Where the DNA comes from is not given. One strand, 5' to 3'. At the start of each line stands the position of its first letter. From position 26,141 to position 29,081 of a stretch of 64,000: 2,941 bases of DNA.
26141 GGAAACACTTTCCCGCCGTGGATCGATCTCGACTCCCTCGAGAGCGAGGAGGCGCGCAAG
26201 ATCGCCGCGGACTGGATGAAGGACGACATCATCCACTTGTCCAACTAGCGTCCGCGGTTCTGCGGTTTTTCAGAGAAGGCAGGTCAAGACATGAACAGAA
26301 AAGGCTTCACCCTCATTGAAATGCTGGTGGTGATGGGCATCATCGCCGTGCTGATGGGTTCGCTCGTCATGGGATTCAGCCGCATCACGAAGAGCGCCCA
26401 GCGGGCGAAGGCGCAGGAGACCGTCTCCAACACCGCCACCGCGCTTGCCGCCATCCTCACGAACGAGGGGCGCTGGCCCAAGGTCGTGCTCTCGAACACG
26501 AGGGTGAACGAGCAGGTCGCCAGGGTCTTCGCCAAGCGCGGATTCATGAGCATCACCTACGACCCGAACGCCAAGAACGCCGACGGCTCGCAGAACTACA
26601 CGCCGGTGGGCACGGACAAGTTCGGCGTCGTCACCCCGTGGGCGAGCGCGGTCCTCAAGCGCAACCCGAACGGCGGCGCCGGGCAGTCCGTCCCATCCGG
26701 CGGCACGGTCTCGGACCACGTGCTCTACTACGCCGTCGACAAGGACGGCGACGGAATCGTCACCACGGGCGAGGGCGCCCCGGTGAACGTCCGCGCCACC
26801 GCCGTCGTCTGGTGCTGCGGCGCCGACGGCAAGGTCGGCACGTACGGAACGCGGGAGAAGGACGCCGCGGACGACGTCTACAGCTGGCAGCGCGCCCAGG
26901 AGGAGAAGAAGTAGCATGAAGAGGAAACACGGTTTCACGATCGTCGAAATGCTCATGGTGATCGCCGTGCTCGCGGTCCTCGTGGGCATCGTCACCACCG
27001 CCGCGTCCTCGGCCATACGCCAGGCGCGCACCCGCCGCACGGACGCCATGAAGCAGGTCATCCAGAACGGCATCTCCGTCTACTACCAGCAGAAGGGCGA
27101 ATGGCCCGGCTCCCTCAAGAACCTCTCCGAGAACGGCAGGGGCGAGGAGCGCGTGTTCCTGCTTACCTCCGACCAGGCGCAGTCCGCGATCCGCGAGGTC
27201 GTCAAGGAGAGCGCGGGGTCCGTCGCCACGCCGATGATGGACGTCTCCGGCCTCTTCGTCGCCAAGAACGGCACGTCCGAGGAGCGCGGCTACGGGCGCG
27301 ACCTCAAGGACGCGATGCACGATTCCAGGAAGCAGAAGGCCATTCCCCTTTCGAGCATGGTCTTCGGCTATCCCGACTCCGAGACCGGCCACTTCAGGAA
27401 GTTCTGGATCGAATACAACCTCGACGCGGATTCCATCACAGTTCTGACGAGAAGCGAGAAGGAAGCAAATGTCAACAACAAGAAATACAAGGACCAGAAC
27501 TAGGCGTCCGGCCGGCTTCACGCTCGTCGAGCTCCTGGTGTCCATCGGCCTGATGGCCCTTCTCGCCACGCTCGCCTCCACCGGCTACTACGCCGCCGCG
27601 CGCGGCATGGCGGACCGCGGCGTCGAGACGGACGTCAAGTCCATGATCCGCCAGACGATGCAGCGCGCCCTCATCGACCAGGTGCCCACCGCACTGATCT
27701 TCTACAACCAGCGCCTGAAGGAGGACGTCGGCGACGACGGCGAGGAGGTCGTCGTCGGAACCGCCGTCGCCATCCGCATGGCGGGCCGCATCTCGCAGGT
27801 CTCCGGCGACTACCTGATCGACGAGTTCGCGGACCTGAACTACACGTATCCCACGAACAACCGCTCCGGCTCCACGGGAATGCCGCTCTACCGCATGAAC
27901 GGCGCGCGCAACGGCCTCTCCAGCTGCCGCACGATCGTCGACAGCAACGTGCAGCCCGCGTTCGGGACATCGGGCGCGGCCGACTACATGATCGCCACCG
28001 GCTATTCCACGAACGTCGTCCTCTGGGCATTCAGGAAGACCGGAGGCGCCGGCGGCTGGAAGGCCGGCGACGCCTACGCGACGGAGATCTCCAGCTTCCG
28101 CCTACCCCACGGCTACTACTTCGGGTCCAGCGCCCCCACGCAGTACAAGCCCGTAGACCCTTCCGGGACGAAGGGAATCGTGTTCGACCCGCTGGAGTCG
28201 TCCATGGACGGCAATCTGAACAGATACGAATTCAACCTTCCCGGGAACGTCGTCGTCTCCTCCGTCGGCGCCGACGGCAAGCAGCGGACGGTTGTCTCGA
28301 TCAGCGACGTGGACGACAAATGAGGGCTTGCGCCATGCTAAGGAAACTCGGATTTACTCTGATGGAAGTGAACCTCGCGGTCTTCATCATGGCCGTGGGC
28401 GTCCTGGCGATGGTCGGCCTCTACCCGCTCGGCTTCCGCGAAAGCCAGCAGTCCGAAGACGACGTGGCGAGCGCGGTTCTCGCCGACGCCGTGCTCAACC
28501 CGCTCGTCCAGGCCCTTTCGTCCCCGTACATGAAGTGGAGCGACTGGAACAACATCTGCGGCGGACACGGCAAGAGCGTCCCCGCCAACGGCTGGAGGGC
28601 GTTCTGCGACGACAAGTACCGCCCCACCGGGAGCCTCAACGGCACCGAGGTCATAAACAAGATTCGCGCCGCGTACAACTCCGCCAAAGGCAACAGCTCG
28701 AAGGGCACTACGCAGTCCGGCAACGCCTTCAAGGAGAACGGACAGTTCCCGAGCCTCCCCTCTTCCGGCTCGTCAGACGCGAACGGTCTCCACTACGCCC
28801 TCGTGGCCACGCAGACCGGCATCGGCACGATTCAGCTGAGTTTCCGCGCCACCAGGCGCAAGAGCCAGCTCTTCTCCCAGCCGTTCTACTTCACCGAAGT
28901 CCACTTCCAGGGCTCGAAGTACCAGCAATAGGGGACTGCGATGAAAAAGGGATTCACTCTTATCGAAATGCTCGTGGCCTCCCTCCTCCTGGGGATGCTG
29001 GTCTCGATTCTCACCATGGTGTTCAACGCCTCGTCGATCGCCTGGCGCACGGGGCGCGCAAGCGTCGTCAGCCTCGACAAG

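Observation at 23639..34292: Type II secretion-like locus with gspF and eight prepilin-like genes but no ATPase, secretin or prepilin peptidase nearby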

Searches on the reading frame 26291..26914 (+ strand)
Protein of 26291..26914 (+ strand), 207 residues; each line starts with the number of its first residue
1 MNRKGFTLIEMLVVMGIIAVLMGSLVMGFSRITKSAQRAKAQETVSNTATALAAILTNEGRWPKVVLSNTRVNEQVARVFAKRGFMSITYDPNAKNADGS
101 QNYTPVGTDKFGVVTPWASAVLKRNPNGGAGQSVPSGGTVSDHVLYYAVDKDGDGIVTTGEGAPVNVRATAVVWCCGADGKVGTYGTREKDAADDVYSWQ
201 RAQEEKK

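Call 3: search_protein_families(library=pfam, proteins=[window:26291-26914:+], max_evalue=0.1)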
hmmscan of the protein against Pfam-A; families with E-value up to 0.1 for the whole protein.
window:26291-26914:+ (207 aa): 2 families
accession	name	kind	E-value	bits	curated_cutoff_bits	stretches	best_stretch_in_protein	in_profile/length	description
PF07963.17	N_methyl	-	6.1e-09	35.5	21.2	1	2-25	3-26/27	Prokaryotic N-terminal methylation motif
PF12304.13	BCLP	-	0.064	13.3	29.4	1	11-80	6-77/184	Beta-casein like protein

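Call 16: search_protein_families(library=ncbifam, proteins=[window:26291-26914:+], max_evalue=0.1)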
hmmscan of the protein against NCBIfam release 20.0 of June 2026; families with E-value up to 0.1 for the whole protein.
window:26291-26914:+ (207 aa): 19 families
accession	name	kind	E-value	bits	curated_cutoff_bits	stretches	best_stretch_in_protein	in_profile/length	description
NF041013.1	T4P_ComGE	equivalog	6.9e-09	35.7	49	1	3-51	3-51/83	competence type IV pilus minor pilin ComGE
TIGR02532.1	IV_pilin_GFxxxE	domain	2.9e-07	30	16.3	1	3-23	1-21/24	prepilin-type N-terminal cleavage/methylation domain-containing protein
TIGR01708.2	typeII_sec_gspH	equivalog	4.6e-07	30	80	1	4-42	2-37/169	type II secretion system minor pseudopilin GspH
NF040999.1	pilin_ComGC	equivalog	1.8e-06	28.1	75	1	4-31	2-29/84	competence type IV pilus major pilin ComGC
TIGR01710.1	typeII_sec_gspG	equivalog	3e-06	27.3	88.85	1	4-64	1-61/134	type II secretion system major pseudopilin GspG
TIGR02596.1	TIGR02596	subfamily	4.9e-05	23.5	70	1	6-54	1-48/196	Verru_Chthon cassette protein D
NF007862.0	PRK10574.1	equivalog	5.2e-05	23.4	138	1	2-32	3-33/145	prepilin peptidase-dependent pilin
TIGR02599.1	TIGR02599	subfamily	0.00018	20.9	256.5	1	5-44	1-40/361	Verru_Chthon cassette protein C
NF007800.0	PRK10506.1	equivalog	0.00032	20.6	158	1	2-51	7-53/163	prepilin peptidase-dependent protein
NF040982.1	ComGD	equivalog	0.00033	21.1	70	1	4-35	2-33/139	competence type IV pilus minor pilin ComGD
NF041002.1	pilin_ComGF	equivalog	0.0029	17.8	80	1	4-42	2-40/139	competence type IV pilus minor pilin ComGF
TIGR01707.1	gspI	equivalog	0.005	17.3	44.35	1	5-40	1-36/101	type II secretion system minor pseudopilin GspI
NF041775.1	typeIV_PilA_Myxo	equivalog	0.0052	16.8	400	1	3-57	10-64/214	type IV pilin protein PilA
TIGR01711.1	gspJ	equivalog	0.0085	15.9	64.85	1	4-44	1-41/192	type II secretion system minor pseudopilin GspJ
NF038303.1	EPS_HpsB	equivalog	0.013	15.5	150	1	3-64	2-64/211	hormogonium polysaccharide secretion pseudopilin HpsB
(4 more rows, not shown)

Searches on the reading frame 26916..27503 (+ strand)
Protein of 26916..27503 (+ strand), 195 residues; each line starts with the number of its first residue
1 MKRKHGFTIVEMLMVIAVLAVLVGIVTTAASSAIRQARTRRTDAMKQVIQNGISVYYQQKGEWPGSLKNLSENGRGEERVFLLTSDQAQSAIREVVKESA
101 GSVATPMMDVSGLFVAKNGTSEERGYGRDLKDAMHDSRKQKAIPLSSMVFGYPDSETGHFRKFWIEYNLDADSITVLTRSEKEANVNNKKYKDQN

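Call 3: search_protein_families(library=pfam, proteins=[window:26916-27503:+], max_evalue=0.1)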
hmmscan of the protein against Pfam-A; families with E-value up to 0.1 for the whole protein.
window:26916-27503:+ (195 aa): 3 families
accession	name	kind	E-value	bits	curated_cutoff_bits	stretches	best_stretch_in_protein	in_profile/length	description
PF07963.17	N_methyl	-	2e-07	30.7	21.2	1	1-26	1-26/27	Prokaryotic N-terminal methylation motif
PF23928.1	DUF7266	-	0.028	14.6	27.6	1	8-52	8-53/145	Family of unknown function (DUF7266)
PF10337.15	ArAE_2_N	-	0.032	13.7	23.5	1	12-55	72-115/470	Putative ER transporter, 6TM, N-terminal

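Call 16: search_protein_families(library=ncbifam, proteins=[window:26916-27503:+], max_evalue=0.1)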
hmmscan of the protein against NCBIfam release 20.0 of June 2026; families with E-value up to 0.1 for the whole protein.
window:26916-27503:+ (195 aa): 17 families
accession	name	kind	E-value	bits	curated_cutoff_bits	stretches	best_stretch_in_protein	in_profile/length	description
NF040999.1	pilin_ComGC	equivalog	2.5e-07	30.8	75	1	5-75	2-71/84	competence type IV pilus major pilin ComGC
TIGR02532.1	IV_pilin_GFxxxE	domain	2e-06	27.4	16.3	1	5-26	2-23/24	prepilin-type N-terminal cleavage/methylation domain-containing protein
TIGR01710.1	typeII_sec_gspG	equivalog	2.5e-06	27.6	88.85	1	5-68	1-64/134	type II secretion system major pseudopilin GspG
TIGR02596.1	TIGR02596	subfamily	2e-05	24.7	70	1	7-38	1-32/196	Verru_Chthon cassette protein D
NF007862.0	PRK10574.1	equivalog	0.00023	21.3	138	1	1-49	1-47/145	prepilin peptidase-dependent pilin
TIGR01708.2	typeII_sec_gspH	equivalog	0.00031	20.8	80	1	5-42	2-44/169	type II secretion system minor pseudopilin GspH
NF040982.1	ComGD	equivalog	0.0019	18.6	70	1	5-38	2-35/139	competence type IV pilus minor pilin ComGD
NF041013.1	T4P_ComGE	equivalog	0.0041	17.2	49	1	2-56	1-56/83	competence type IV pilus minor pilin ComGE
NF038303.1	EPS_HpsB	equivalog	0.0055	16.7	150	1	4-47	2-46/211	hormogonium polysaccharide secretion pseudopilin HpsB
TIGR02599.1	TIGR02599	subfamily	0.017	14.4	256.5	1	6-38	1-36/361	Verru_Chthon cassette protein C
NF009730.0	PRK13254.1-4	equivalog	0.018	15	310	1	2-119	26-139/165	cytochrome c maturation protein CcmE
NF047828.1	T3SSXpsI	equivalog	0.038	14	150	1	5-41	2-38/132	type II secretion system protein XpsI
NF041002.1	pilin_ComGF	equivalog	0.041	14.1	80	1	5-37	2-34/139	competence type IV pilus minor pilin ComGF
NF041775.1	typeIV_PilA_Myxo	equivalog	0.041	13.9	400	1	3-45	9-49/214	type IV pilin protein PilA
NF007800.0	PRK10506.1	equivalog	0.072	12.9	158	1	1-25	5-29/163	prepilin peptidase-dependent protein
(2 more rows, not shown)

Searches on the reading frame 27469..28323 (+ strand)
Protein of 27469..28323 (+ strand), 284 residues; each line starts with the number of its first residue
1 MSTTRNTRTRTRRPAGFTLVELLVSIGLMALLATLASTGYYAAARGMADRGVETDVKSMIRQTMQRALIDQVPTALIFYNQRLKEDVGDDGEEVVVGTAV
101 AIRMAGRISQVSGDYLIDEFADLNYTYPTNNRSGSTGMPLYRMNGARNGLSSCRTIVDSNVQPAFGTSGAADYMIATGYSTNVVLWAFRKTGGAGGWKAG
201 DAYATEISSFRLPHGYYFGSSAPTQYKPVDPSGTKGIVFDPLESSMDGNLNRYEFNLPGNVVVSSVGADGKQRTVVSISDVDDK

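Call 3: search_protein_families(library=pfam, proteins=[window:27469-28323:+], max_evalue=0.1)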
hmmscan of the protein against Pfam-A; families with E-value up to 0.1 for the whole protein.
window:27469-28323:+ (284 aa): 1 family
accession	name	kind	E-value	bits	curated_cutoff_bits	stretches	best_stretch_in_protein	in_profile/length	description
PF07963.17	N_methyl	-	1.7e-06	27.8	21.2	1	12-36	2-26/27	Prokaryotic N-terminal methylation motif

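Call 16: search_protein_families(library=ncbifam, proteins=[window:27469-28323:+], max_evalue=0.1)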
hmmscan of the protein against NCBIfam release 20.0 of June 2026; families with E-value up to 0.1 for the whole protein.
window:27469-28323:+ (284 aa): 10 families
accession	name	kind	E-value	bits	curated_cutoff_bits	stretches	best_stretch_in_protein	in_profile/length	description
TIGR02532.1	IV_pilin_GFxxxE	domain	5.5e-05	22.8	16.3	1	15-36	2-23/24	prepilin-type N-terminal cleavage/methylation domain-containing protein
NF047827.1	T3SSXpsH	equivalog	0.00034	20.4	160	1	16-106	2-91/145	type II secretion system protein XpsH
NF040982.1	ComGD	equivalog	0.00083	19.8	70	1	15-82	2-69/139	competence type IV pilus minor pilin ComGD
TIGR01708.2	typeII_sec_gspH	equivalog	0.0076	16.3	80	1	15-81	2-68/169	type II secretion system minor pseudopilin GspH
TIGR02596.1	TIGR02596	subfamily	0.016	15.3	70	1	17-81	1-65/196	Verru_Chthon cassette protein D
NF007862.0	PRK10574.1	equivalog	0.021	14.9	138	1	15-41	5-31/145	prepilin peptidase-dependent pilin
TIGR01710.1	typeII_sec_gspG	equivalog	0.038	14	88.85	0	16-59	2-45/134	type II secretion system major pseudopilin GspG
NF041013.1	T4P_ComGE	equivalog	0.04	14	49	1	16-36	5-25/83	competence type IV pilus minor pilin ComGE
NF007660.0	PRK10332.1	equivalog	0.07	13.6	86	0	12-75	6-66/107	prepilin-type N-terminal cleavage/methylation domain-containing protein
TIGR01711.1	gspJ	equivalog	0.085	12.7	64.85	0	15-34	1-20/192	type II secretion system minor pseudopilin GspJ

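Call 46: search_solved_structures(query=A5, max_evalue=1)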
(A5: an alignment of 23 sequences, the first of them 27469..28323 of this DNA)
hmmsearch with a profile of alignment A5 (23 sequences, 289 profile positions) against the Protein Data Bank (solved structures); distinct sequences matched with E-value up to 1: 22.
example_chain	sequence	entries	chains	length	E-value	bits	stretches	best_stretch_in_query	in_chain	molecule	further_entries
7tgg_A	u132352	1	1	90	7.9e-08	35.3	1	5-65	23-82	Geopilin domain 1 protein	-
9egp_A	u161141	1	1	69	2.1e-07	33.9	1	5-38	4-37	Geopilin domain 1 protein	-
9laa_A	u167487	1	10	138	1.2e-06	31.5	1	4-36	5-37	Type IV pilin protein PilA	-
2m7g_A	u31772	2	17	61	4.5e-05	26.3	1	12-66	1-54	Geopilin domain 1 protein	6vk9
6gv9_A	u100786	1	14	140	0.00014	24.6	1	12-40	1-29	Prepilin peptidase-dependent protein D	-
9lab_B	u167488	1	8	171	0.00037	23.3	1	8-34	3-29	MSHA major pilin subunit MshA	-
1oqw_A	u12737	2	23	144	0.00062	22.5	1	12-37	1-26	Fimbrial protein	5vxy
8tum_e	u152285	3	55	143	0.00064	22.5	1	12-37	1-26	Type IV major pilin protein PilA | Pilin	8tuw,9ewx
8tob_GA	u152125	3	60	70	0.00073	22.3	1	13-52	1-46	Fimbrial protein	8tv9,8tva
1ay2_A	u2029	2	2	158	0.0014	21.4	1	12-36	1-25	TYPE 4 PILIN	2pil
8p3b_A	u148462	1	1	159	0.0017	21.1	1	12-36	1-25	Fimbrial protein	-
3sok_A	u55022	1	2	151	0.0018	21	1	12-36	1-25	Fimbrial protein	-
2hi2_A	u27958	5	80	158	0.0026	20.5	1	12-36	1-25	Fimbrial protein | PilA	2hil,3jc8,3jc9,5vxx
5kua_A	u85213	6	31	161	0.0057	19.4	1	12-36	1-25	pilin | Neisseria meningitidis PilE variant SB-GATDH | Neisseria meningitidis PilE, SB-DATDH variant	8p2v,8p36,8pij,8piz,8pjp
8tj2_C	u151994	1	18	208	0.011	18.5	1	12-35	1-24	Type IV major pilin protein PilA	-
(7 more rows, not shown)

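Call 89: search_protein_families(library=ncbifam, alignment_id=A5, max_evalue=0.01)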
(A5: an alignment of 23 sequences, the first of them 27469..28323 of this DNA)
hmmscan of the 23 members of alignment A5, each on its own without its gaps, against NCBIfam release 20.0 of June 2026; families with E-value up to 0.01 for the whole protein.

A. member 1, window:27469-28323:+ (284 aa): 4 families
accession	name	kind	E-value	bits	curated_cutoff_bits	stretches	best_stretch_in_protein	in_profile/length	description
TIGR02532.1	IV_pilin_GFxxxE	domain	5.5e-05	22.8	16.3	1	15-36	2-23/24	prepilin-type N-terminal cleavage/methylation domain-containing protein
NF047827.1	T3SSXpsH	equivalog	0.00034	20.4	160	1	16-106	2-91/145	type II secretion system protein XpsH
NF040982.1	ComGD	equivalog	0.00083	19.8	70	1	15-82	2-69/139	competence type IV pilus minor pilin ComGD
TIGR01708.2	typeII_sec_gspH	equivalog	0.0076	16.3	80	0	15-81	2-68/169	type II secretion system minor pseudopilin GspH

B. families by the number of members that match (of 23 scanned): 14 families
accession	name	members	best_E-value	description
TIGR02532.1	IV_pilin_GFxxxE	23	1e-07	prepilin-type N-terminal cleavage/methylation domain-containing protein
NF007862.0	PRK10574.1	22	4.7e-08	prepilin peptidase-dependent pilin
TIGR02596.1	TIGR02596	20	5.3e-08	Verru_Chthon cassette protein D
NF040982.1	ComGD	17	5.7e-07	competence type IV pilus minor pilin ComGD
TIGR01708.2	typeII_sec_gspH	16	6.7e-08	type II secretion system minor pseudopilin GspH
NF047827.1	T3SSXpsH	14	2.4e-05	type II secretion system protein XpsH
TIGR01710.1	typeII_sec_gspG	11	4.4e-05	type II secretion system major pseudopilin GspG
NF041013.1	T4P_ComGE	10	8.3e-06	competence type IV pilus minor pilin ComGE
NF041775.1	typeIV_PilA_Myxo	7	0.00011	type IV pilin protein PilA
NF007800.0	PRK10506.1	7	0.00019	prepilin peptidase-dependent protein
NF007660.0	PRK10332.1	3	0.00035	prepilin-type N-terminal cleavage/methylation domain-containing protein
TIGR01711.1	gspJ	3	0.0032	type II secretion system minor pseudopilin GspJ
NF047828.1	T3SSXpsI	1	0.001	type II secretion system protein XpsI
NF040999.1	pilin_ComGC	1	0.0061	competence type IV pilus major pilin ComGC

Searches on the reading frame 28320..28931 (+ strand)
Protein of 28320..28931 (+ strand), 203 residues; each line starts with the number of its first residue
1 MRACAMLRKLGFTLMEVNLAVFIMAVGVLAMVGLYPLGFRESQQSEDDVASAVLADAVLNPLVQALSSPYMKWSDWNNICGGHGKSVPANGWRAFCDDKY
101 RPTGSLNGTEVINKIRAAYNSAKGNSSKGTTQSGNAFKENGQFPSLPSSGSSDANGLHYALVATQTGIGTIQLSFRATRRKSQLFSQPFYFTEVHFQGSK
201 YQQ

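Call 3: search_protein_families(library=pfam, proteins=[window:28320-28931:+], max_evalue=0.1)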
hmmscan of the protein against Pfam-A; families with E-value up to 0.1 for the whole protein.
window:28320-28931:+ (203 aa): 1 family
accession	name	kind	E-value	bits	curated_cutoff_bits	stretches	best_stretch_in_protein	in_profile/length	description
PF07963.17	N_methyl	-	0.0019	18.2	21.2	1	7-31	2-26/27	Prokaryotic N-terminal methylation motif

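Call 16: search_protein_families(library=ncbifam, proteins=[window:28320-28931:+], max_evalue=0.1)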
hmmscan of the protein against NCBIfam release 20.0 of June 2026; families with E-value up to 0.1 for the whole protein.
window:28320-28931:+ (203 aa): 5 families
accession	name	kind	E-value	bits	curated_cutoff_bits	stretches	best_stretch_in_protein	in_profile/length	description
TIGR02523.1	type_IV_pilV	equivalog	3.6e-07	30.7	52.2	1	10-59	2-51/139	type IV pilus modification protein PilV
TIGR02598.1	TIGR02598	subfamily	9.2e-07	29.2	51.4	1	11-60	1-50/151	Verru_Chthon cassette protein B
NF007848.0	PRK10557.1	equivalog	0.02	14.2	120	1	6-49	7-50/192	prepilin peptidase-dependent protein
TIGR01707.1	gspI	equivalog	0.022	15.3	44.35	1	11-61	1-51/101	type II secretion system minor pseudopilin GspI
TIGR02532.1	IV_pilin_GFxxxE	domain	0.095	12.6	16.3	0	10-31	2-23/24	prepilin-type N-terminal cleavage/methylation domain-containing protein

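Call 47: search_solved_structures(query=A6, max_evalue=1)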
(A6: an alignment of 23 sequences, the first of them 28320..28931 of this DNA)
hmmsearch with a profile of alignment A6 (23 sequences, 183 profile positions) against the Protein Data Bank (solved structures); distinct sequences matched with E-value up to 1: 0.

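Call 87: search_protein_families(library=ncbifam, alignment_id=A6, max_evalue=0.01)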
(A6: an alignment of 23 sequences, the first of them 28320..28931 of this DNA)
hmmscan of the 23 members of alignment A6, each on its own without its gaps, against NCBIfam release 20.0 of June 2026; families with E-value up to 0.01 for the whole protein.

A. member 1, window:28320-28931:+ (203 aa): 2 families
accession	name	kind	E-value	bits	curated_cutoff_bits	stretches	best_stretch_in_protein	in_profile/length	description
TIGR02523.1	type_IV_pilV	equivalog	3.6e-07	30.7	52.2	1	10-59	2-51/139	type IV pilus modification protein PilV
TIGR02598.1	TIGR02598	subfamily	9.2e-07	29.2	51.4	1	11-60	1-50/151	Verru_Chthon cassette protein B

B. families by the number of members that match (of 23 scanned): 10 families
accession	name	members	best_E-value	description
TIGR02523.1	type_IV_pilV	23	9.4e-10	type IV pilus modification protein PilV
TIGR02598.1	TIGR02598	23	9.2e-07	Verru_Chthon cassette protein B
TIGR01707.1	gspI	10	9e-05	type II secretion system minor pseudopilin GspI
TIGR02532.1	IV_pilin_GFxxxE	9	6.1e-05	prepilin-type N-terminal cleavage/methylation domain-containing protein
NF007848.0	PRK10557.1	4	8.5e-05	prepilin peptidase-dependent protein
NF006453.0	PRK08808.1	2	0.0015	type II secretion system protein J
NF047828.1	T3SSXpsI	2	0.0086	type II secretion system protein XpsI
NF005436.0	PRK07023.1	1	0.0013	SDR family oxidoreductase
NF041002.1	pilin_ComGF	1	0.0045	competence type IV pilus minor pilin ComGF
TIGR01708.2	typeII_sec_gspH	1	0.008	type II secretion system minor pseudopilin GspH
